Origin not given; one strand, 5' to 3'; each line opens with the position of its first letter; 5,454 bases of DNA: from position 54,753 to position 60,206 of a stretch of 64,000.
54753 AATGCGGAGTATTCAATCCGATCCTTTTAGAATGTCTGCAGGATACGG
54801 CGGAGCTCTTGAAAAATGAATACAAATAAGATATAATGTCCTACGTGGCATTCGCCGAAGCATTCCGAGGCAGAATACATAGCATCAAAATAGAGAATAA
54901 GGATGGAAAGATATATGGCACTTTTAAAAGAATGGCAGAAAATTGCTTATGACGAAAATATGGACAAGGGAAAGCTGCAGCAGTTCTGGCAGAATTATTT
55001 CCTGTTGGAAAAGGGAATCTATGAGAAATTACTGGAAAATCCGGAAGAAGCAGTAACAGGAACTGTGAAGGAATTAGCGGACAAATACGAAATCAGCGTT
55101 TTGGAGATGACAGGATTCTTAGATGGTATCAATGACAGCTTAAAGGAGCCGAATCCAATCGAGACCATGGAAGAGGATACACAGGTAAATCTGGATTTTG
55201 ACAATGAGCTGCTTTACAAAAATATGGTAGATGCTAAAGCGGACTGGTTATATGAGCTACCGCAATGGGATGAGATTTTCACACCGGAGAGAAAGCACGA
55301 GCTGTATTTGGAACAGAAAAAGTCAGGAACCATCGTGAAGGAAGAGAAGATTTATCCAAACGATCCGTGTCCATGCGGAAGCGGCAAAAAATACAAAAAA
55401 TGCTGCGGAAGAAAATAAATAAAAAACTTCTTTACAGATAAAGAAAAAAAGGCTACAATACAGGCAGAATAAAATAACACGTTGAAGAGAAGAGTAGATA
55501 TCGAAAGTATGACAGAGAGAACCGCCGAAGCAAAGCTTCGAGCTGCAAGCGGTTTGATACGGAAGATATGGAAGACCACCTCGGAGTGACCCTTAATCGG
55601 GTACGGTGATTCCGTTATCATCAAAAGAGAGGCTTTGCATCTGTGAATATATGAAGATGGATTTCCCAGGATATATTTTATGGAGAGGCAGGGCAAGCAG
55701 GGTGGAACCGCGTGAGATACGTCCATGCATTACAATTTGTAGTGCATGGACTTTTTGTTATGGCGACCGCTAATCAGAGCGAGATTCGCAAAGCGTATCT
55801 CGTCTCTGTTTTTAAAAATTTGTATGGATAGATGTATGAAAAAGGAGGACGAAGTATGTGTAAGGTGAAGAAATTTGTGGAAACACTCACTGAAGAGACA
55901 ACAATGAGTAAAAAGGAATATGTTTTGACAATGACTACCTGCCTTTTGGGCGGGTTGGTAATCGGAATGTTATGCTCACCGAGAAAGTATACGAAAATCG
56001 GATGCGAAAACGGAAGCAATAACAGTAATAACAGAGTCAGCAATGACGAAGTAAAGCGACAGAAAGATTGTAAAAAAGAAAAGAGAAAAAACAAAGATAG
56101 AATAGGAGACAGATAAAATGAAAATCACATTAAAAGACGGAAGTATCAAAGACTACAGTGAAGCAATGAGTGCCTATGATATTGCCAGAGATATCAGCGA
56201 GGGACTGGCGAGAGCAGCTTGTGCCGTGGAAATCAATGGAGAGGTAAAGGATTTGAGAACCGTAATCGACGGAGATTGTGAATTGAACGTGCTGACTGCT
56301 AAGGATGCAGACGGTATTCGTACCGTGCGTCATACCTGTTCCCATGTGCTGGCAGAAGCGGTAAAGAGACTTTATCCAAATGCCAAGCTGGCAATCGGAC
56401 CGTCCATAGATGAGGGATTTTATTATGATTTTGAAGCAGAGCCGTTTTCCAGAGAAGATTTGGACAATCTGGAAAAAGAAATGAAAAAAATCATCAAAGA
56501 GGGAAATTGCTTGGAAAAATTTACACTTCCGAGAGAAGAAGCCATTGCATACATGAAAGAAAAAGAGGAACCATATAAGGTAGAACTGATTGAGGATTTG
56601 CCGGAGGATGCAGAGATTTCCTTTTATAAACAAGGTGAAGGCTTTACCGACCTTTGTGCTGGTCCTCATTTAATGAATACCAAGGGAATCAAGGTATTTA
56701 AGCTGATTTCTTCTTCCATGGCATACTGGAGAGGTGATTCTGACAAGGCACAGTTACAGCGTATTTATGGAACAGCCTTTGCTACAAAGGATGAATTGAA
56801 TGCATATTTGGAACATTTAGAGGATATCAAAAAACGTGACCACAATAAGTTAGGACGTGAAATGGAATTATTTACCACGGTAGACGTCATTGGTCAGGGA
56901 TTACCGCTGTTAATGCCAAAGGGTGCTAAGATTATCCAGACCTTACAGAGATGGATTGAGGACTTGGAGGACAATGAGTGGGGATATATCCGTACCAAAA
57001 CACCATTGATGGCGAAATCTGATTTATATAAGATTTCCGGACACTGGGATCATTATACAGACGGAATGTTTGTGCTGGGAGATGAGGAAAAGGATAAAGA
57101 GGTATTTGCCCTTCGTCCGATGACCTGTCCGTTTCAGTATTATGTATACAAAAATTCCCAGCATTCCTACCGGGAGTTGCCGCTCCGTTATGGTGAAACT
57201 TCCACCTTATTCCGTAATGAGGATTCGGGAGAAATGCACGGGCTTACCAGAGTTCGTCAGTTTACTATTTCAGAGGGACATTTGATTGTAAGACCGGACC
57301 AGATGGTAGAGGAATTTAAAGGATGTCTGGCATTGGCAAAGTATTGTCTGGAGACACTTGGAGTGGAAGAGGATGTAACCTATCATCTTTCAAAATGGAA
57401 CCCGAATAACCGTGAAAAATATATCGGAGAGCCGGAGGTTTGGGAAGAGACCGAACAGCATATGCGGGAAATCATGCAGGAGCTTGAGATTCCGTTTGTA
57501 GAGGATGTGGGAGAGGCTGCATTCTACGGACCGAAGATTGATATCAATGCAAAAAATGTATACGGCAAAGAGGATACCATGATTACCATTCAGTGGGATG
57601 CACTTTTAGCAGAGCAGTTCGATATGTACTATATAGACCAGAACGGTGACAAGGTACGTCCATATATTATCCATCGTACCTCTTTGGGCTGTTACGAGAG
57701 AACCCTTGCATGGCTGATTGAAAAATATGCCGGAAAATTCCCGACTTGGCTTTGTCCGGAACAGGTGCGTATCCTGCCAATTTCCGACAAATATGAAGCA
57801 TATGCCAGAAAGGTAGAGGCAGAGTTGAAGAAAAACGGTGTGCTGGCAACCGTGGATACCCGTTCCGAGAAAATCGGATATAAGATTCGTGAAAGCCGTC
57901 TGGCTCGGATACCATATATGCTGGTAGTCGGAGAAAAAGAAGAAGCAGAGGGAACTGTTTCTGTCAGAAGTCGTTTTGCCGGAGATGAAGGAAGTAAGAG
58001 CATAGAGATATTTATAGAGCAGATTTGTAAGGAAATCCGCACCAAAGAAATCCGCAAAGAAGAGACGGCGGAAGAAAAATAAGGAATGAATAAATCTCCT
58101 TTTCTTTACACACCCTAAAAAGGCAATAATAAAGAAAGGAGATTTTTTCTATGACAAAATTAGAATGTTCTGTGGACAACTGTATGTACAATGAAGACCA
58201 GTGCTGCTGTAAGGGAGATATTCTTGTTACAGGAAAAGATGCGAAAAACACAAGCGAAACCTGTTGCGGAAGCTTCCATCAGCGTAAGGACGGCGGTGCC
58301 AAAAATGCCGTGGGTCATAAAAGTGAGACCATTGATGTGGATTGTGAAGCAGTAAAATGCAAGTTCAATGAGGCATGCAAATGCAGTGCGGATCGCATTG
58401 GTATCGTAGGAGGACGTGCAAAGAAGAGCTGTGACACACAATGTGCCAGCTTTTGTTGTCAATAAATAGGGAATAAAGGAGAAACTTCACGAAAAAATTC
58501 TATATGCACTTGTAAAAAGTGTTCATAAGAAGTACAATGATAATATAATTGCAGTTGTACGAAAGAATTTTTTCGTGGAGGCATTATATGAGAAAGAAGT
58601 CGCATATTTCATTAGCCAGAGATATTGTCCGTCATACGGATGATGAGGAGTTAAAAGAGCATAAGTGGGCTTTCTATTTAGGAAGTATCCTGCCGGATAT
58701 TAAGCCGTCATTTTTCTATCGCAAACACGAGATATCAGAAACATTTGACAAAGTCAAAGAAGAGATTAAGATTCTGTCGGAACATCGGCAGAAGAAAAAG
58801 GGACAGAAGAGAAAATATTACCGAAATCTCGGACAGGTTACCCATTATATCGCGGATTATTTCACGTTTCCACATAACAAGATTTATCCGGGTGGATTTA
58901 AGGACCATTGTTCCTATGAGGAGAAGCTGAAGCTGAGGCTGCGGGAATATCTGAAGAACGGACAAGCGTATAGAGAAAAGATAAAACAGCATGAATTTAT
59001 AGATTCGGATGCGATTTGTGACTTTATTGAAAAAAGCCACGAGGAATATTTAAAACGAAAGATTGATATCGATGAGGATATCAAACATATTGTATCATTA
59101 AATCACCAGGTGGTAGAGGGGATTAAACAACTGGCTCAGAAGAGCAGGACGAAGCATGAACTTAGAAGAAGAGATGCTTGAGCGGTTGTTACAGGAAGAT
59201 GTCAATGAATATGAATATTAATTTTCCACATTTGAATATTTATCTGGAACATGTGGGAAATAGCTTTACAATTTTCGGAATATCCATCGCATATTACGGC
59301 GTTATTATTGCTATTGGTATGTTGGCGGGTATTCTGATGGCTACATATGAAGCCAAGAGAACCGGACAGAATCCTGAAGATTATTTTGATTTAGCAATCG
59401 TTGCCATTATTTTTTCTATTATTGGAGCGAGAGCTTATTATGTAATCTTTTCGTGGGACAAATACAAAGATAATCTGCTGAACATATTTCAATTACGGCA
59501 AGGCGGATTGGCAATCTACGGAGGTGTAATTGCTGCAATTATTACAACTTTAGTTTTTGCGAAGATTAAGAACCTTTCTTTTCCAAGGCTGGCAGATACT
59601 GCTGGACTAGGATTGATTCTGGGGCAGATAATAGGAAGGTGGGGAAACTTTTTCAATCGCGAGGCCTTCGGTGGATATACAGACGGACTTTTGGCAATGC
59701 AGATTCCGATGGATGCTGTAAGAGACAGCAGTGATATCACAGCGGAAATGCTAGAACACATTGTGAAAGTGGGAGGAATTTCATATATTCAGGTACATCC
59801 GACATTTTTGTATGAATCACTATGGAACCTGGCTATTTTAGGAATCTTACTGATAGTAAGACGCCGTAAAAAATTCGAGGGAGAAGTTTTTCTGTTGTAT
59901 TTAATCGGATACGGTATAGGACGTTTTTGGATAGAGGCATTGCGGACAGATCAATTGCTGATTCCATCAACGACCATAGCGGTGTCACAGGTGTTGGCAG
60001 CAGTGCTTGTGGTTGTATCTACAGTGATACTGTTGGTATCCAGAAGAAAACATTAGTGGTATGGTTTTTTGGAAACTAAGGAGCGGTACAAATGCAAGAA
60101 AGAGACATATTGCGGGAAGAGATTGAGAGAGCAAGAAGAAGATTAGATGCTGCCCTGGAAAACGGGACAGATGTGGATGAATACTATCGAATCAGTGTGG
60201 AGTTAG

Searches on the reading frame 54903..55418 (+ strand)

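Call 71: search_protein_families(library=pfam, proteins=[window:54903-55418:+], max_evalue=0.00001)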
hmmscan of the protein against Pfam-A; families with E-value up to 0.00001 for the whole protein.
window:54903-55418:+ (171 aa): 1 family
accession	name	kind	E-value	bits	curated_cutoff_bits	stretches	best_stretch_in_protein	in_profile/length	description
PF02810.21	SEC-C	-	7e-10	39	20.4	1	153-170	2-19/19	SEC-C motif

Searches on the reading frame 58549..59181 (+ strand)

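Call 71: search_protein_families(library=pfam, proteins=[window:58549-59181:+], max_evalue=0.00001)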
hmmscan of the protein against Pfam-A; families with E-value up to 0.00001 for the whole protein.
window:58549-59181:+ (210 aa): 1 family
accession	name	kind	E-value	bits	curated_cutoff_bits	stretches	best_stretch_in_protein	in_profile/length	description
PF00882.24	Zn_dep_PLPC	-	1.1e-27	97.5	26.8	1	18-171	1-164/167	Zinc dependent phospholipase C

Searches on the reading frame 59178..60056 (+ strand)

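Call 71: search_protein_families(library=pfam, proteins=[window:59178-60056:+], max_evalue=0.00001)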
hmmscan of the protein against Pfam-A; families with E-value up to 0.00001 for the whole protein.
window:59178-60056:+ (292 aa): 1 family
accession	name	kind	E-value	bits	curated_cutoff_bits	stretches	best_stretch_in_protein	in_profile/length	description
PF01790.23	LGT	-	1.4e-71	241.1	24.9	1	30-286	4-239/240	Prolipoprotein diacylglyceryl transferase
